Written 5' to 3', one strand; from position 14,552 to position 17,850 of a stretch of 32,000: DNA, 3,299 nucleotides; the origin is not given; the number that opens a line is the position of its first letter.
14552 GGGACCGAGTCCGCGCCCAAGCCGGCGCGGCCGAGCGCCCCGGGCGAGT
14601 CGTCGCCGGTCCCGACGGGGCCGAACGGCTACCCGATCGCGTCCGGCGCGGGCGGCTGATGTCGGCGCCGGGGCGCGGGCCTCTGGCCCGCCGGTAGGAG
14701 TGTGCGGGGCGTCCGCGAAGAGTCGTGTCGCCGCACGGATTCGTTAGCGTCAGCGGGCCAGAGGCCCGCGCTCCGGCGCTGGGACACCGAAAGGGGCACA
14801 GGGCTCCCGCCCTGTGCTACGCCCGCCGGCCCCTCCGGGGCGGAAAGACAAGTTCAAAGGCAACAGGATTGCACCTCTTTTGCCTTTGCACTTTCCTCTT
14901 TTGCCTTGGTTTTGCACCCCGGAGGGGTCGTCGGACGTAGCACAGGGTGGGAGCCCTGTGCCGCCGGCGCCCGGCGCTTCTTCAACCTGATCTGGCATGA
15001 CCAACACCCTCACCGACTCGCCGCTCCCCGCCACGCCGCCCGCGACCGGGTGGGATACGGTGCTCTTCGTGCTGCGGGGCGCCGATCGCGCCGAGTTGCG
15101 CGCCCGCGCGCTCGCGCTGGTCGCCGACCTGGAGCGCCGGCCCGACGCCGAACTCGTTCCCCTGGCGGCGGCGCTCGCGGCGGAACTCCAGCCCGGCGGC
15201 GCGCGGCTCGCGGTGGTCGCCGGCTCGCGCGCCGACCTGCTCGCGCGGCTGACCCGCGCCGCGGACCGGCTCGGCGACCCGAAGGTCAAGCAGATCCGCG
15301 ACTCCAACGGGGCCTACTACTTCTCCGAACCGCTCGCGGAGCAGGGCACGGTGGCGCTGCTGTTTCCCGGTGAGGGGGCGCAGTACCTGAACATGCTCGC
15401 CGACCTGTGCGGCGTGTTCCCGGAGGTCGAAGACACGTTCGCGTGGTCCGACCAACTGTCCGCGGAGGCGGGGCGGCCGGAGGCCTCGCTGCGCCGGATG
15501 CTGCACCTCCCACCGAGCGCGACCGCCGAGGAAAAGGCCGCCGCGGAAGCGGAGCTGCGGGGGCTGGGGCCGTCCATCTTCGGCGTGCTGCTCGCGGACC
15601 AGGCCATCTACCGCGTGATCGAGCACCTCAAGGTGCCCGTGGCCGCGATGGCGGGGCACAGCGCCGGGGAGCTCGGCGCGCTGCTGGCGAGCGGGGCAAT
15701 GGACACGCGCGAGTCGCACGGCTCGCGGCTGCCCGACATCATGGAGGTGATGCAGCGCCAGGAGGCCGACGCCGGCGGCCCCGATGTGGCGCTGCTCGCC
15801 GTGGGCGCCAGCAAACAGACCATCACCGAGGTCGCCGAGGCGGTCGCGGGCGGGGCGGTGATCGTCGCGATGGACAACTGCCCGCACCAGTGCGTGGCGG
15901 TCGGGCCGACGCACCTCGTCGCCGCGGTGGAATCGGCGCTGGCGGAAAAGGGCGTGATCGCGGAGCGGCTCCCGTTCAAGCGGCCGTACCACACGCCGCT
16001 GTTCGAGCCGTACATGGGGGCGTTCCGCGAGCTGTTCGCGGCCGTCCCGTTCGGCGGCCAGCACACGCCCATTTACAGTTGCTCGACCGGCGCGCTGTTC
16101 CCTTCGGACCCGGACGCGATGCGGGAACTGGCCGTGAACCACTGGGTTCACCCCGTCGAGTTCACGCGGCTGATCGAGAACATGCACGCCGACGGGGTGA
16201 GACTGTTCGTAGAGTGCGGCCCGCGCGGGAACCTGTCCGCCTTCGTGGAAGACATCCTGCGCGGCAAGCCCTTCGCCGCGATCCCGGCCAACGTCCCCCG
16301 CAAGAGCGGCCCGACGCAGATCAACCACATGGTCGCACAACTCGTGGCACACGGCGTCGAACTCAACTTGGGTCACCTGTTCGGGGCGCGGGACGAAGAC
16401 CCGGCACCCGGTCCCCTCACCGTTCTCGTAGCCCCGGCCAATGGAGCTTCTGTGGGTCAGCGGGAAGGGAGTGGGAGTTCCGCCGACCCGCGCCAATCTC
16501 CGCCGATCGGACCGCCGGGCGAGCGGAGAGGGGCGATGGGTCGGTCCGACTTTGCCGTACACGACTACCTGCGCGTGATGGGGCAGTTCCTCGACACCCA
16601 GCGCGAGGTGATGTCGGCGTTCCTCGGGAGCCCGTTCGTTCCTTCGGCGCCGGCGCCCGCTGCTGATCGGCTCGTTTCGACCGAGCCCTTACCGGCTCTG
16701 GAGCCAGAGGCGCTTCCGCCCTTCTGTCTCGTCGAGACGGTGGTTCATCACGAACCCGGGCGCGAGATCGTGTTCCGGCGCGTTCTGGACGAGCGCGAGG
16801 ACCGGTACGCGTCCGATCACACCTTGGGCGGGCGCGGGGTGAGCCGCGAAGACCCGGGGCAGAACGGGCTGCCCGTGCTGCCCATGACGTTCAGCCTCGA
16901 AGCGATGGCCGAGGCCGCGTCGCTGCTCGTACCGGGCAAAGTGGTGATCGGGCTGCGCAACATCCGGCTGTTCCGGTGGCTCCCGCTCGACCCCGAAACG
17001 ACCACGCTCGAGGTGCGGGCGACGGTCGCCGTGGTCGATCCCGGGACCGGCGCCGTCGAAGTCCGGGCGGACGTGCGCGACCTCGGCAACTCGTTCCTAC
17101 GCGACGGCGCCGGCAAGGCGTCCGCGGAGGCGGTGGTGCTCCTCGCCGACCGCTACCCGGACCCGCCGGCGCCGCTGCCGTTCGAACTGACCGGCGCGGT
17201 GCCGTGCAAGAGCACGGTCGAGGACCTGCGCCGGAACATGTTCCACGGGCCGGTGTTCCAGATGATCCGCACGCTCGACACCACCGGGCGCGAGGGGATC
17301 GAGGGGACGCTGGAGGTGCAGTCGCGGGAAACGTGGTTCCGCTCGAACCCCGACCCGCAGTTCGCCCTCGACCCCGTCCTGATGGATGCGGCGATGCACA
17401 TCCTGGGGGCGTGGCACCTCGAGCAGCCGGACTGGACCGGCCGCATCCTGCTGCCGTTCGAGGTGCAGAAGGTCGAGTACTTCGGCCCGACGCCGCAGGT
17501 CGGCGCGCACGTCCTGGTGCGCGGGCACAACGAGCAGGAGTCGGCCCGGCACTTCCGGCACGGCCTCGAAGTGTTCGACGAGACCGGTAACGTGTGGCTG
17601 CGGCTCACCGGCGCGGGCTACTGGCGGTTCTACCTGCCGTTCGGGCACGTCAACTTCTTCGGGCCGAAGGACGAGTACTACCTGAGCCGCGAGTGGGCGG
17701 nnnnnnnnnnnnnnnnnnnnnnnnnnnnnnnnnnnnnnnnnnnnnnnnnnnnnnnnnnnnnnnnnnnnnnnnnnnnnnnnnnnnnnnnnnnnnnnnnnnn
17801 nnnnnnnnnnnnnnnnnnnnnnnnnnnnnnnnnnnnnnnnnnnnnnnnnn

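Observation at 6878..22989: Non-canonical PUFA-synthase-like / secondary-lipid type I PKS-FAS locus with an adjacent DevCA-like exporter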

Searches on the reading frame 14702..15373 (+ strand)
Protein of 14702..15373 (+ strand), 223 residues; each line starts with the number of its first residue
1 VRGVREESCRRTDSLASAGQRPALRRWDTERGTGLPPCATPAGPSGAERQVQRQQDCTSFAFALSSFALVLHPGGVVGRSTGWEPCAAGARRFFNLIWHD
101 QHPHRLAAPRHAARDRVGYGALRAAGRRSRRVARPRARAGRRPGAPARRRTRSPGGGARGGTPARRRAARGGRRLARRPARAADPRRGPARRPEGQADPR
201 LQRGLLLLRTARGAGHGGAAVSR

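Call 4: search_protein_families(library=ncbifam, proteins=[window:14702-15373:+], max_evalue=0.01)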
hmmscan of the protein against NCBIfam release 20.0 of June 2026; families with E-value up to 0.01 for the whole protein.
window:14702-15373:+ (223 aa): 0 families

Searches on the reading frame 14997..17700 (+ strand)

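Call 43: search_solved_structures(query=window:14997-17700:+, max_evalue=0.001)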
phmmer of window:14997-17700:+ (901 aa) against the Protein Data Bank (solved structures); distinct sequences matched with E-value up to 0.001: 44.
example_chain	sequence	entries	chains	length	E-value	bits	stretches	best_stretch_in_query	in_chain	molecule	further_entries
1mla_A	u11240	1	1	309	5.9e-21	77.4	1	120-420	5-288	MALONYL-COENZYME A ACYL CARRIER PROTEIN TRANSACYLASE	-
2g1h_A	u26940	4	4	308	6.3e-21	77.3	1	120-420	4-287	Malonyl CoA-acyl carrier protein transacylase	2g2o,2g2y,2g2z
3tqe_A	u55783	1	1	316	7.9e-21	77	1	119-422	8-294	Malonyl-CoA-[acyl-carrier-protein] transacylase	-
3k89_A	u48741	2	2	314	1e-20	76.7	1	116-422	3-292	Malonyl CoA-ACP transacylase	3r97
6u0j_A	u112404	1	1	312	2.5e-20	75.3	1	119-420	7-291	Malonyl CoA-acyl carrier protein transacylase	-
3hjv_A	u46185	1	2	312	2.7e-20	75.3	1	119-422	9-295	Malonyl Coa-acyl carrier protein transacylase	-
6smd_B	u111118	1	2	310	4.4e-20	74.5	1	119-428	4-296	Malonyl CoA-acyl carrier protein transacylase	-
4mz0_A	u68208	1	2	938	1.2e-18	69.8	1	70-458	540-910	CurL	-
3im8_A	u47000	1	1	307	9.8e-18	66.8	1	119-421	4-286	Malonyl acyl carrier protein transacylase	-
6iyo_A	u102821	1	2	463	1.1e-17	66.6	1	114-464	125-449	Type I modular polyketide synthase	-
3h0p_A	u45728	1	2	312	1.5e-17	66.2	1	119-420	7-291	S-malonyltransferase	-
11sz_A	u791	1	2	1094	1.8e-17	65.9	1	28-440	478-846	6-deoxyerythronolide-B synthase, Erythronolide synthase EryA2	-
9iyw_A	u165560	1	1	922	7.4e-16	60.6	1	114-456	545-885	Polyketide synthase,GfsA KSQ-AncAT chimeric protein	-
5ypv_A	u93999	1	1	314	1e-15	60.1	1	119-416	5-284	Malonyl CoA-acyl carrier protein transacylase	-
2cuy_A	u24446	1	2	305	5.6e-15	57.7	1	197-417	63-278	Malonyl CoA-[acyl carrier protein] transacylase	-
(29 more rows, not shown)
